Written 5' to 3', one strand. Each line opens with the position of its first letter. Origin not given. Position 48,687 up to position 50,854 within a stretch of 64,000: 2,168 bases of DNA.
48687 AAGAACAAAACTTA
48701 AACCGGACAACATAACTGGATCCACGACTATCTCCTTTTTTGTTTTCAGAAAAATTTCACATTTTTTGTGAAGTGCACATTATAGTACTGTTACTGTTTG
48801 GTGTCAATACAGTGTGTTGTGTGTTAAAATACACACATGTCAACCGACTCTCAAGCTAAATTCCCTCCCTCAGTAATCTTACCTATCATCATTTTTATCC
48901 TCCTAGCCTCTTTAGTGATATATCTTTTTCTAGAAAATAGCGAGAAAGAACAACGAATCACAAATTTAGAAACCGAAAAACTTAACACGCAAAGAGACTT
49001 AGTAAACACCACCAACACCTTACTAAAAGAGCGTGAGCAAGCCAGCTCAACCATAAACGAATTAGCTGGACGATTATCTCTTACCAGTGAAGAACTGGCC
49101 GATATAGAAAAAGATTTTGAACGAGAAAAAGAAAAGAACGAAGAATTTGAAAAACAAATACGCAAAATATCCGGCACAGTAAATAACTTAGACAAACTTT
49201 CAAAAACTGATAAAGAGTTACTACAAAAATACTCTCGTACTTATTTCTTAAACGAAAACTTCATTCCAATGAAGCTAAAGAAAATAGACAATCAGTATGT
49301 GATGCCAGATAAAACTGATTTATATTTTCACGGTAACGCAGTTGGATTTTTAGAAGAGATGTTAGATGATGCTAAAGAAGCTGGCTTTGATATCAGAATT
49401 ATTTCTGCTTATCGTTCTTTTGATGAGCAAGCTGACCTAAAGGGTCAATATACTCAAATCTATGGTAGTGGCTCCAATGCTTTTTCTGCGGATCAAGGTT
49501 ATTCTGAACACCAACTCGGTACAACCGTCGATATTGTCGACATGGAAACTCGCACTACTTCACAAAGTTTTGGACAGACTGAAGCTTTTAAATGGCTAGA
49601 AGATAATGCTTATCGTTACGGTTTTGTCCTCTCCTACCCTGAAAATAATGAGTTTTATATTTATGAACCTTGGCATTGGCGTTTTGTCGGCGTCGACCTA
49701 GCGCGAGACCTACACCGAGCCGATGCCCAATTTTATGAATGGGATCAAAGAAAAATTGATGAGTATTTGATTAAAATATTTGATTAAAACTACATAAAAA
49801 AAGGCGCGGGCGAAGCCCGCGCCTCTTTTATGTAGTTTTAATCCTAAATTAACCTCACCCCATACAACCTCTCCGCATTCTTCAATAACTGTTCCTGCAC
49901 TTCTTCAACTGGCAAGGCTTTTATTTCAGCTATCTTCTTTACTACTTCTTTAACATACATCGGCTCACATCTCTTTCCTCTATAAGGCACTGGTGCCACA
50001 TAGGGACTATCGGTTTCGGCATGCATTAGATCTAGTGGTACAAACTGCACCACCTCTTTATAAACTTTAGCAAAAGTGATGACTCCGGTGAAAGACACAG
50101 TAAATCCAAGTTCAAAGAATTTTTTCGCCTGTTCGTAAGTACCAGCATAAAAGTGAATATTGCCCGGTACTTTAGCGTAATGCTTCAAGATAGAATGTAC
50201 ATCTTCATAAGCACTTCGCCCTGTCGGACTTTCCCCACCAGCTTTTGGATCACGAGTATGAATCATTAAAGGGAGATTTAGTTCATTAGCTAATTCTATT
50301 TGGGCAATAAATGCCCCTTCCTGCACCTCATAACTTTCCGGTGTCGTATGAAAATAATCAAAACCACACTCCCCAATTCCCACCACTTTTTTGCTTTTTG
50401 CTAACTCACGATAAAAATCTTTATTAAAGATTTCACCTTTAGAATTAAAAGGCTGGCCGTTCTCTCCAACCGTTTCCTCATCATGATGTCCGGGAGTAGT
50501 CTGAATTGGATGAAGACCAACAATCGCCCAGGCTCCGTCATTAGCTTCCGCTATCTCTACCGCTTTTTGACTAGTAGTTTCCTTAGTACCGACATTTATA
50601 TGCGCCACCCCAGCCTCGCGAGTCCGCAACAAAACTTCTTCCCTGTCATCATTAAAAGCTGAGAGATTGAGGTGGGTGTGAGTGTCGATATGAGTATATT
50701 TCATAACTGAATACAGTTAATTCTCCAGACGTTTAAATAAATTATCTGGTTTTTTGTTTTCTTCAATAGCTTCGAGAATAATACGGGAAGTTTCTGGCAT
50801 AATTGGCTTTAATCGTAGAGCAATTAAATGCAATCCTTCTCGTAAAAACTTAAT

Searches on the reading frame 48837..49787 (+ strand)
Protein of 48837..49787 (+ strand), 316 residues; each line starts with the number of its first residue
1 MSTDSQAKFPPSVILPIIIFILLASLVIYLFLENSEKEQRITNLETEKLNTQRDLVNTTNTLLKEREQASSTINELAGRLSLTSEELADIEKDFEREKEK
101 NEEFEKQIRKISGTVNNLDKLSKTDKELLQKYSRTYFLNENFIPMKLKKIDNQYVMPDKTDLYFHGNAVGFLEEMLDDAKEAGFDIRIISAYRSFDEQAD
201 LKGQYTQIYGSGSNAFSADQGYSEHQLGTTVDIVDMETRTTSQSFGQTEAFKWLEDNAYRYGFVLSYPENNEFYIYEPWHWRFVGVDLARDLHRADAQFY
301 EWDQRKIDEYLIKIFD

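Call 80: search_protein_families(library=pfam, proteins=[window:48837-49787:+], max_evalue=0.001)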
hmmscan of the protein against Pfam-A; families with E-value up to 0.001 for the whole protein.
window:48837-49787:+ (316 aa): 2 families
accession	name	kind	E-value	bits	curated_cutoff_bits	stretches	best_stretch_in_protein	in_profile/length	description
PF02557.22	VanY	-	2.3e-34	118.4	25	1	164-285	4-131/132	D-alanyl-D-alanine carboxypeptidase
PF24073.1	DUF7365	-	0.00053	20.5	27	1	13-100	12-100/101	Coiled-coil region of unknown function (DUF7365)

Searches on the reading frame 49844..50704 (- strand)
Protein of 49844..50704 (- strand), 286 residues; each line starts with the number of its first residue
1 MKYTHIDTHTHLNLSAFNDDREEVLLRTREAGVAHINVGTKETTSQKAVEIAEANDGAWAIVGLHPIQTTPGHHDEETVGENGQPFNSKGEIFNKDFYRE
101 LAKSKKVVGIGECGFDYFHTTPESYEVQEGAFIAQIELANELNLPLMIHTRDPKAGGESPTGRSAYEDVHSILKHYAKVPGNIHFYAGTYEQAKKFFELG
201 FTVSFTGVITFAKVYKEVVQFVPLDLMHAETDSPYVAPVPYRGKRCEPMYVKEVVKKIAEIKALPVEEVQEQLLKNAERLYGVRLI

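Call 80: search_protein_families(library=pfam, proteins=[window:49844-50704:-], max_evalue=0.001)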
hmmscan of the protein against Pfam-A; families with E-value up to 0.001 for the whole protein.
window:49844-50704:- (286 aa): 1 family
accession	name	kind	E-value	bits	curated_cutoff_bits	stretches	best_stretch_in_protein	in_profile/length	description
PF01026.27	TatD_DNase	-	5.9e-71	239.3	27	1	6-282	1-253/253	TatD related DNase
